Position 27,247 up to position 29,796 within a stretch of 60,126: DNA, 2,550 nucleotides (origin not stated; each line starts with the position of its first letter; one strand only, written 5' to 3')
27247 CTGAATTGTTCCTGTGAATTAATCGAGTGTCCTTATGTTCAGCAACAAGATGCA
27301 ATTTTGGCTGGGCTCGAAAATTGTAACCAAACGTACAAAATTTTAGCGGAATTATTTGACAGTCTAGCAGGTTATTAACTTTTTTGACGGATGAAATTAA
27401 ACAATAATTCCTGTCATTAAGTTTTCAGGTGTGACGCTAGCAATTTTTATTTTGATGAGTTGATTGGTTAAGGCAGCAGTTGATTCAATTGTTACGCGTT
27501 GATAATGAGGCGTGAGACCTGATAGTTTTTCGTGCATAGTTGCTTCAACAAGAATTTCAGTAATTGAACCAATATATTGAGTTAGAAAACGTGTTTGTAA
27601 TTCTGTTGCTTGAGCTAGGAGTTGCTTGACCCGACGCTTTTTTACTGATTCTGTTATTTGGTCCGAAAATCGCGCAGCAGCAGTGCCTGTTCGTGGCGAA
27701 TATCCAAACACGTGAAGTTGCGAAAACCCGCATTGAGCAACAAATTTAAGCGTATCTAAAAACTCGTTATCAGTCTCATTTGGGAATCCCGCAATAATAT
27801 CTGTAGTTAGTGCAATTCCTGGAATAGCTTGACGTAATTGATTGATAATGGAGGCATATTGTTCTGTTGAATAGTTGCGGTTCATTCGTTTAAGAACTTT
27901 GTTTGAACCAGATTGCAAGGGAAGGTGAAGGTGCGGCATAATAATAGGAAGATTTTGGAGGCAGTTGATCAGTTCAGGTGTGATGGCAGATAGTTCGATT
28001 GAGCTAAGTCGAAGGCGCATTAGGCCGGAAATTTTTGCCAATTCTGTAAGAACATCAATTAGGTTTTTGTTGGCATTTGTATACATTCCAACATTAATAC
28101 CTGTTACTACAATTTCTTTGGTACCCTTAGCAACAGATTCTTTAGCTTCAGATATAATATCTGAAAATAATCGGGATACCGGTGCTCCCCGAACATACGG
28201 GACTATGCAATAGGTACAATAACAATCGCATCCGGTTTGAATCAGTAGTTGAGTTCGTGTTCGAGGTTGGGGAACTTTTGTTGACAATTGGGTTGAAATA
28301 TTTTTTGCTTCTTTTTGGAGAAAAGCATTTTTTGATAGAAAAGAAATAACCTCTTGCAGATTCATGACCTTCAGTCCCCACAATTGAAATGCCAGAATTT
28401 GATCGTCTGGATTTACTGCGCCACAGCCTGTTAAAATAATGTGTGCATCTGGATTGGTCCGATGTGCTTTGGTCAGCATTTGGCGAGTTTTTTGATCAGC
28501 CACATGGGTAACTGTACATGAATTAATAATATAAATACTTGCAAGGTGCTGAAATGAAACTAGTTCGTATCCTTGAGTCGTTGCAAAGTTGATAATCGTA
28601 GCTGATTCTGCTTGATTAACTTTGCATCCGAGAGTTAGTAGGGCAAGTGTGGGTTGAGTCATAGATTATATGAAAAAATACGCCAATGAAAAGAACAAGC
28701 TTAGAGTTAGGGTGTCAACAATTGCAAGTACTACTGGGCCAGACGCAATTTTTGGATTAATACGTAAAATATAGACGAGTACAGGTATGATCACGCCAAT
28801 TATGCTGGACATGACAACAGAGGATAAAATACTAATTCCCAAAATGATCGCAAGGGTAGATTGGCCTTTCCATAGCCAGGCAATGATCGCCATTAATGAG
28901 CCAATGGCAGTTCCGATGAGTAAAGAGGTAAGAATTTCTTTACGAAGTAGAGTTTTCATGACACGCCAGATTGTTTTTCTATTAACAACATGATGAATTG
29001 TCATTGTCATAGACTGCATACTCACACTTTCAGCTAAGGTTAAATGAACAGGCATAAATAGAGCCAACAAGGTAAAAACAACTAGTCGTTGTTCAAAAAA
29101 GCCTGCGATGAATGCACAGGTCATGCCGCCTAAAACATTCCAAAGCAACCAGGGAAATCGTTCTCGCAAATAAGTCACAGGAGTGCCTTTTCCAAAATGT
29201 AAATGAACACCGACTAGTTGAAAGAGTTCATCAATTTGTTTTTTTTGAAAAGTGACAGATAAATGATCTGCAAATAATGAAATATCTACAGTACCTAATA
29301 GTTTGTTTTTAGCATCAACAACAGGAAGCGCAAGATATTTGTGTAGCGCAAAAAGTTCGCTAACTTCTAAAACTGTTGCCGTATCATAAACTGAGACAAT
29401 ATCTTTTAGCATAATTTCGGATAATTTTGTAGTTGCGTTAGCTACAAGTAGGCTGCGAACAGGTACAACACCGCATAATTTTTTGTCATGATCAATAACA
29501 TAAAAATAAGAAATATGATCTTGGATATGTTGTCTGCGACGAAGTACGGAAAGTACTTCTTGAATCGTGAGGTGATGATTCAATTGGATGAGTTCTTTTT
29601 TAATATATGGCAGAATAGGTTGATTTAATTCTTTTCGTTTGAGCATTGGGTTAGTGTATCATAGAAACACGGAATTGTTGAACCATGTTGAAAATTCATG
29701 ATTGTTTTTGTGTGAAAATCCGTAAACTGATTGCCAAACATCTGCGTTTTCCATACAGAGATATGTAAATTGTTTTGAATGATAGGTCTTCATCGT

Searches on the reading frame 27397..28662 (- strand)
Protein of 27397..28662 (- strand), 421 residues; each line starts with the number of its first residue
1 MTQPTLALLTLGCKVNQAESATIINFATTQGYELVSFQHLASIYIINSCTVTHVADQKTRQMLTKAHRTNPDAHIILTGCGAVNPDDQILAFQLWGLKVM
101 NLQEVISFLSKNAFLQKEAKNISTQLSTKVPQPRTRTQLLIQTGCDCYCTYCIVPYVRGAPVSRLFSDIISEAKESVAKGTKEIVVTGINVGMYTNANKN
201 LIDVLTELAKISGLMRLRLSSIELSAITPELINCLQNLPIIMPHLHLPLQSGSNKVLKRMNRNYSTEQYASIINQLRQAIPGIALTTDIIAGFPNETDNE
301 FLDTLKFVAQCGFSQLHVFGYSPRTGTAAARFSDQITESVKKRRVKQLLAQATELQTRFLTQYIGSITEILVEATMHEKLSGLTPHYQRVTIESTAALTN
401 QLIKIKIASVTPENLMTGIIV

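Call 60: search_protein_families(library=pfam, proteins=[window:27397-28662:-], max_evalue=0.00001)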
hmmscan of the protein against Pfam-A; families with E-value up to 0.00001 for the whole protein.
window:27397-28662:- (421 aa): 2 families
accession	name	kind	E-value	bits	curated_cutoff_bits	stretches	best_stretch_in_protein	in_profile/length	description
PF04055.27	Radical_SAM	-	3.9e-24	86.1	29.5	1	141-308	3-166/166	Radical SAM superfamily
PF00919.26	UPF0004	-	2.2e-20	72.9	27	1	7-91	3-88/98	Uncharacterized protein family UPF0004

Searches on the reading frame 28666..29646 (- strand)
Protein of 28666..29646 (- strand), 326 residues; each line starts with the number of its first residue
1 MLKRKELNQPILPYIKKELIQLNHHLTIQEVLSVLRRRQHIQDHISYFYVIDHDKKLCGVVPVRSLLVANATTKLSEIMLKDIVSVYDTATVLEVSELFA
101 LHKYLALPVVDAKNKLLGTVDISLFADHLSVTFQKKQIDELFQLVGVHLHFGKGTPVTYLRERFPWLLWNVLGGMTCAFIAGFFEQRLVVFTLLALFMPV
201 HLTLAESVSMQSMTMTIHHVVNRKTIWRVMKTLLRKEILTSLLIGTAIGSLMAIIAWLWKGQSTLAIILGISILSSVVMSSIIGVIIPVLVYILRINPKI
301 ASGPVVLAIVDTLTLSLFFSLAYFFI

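Call 87: search_protein_families(library=pfam, proteins=[window:28666-29646:-], max_evalue=0.00001)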
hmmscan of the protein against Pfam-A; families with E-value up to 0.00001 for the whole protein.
window:28666-29646:- (326 aa): 2 families
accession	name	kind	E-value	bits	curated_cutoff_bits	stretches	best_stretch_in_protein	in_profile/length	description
PF01769.21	MgtE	-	5.3e-19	69.1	27.6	1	198-320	1-124/125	Divalent cation transporter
PF00571.33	CBS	-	8.4e-16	58.5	24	1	76-122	2-48/57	CBS domain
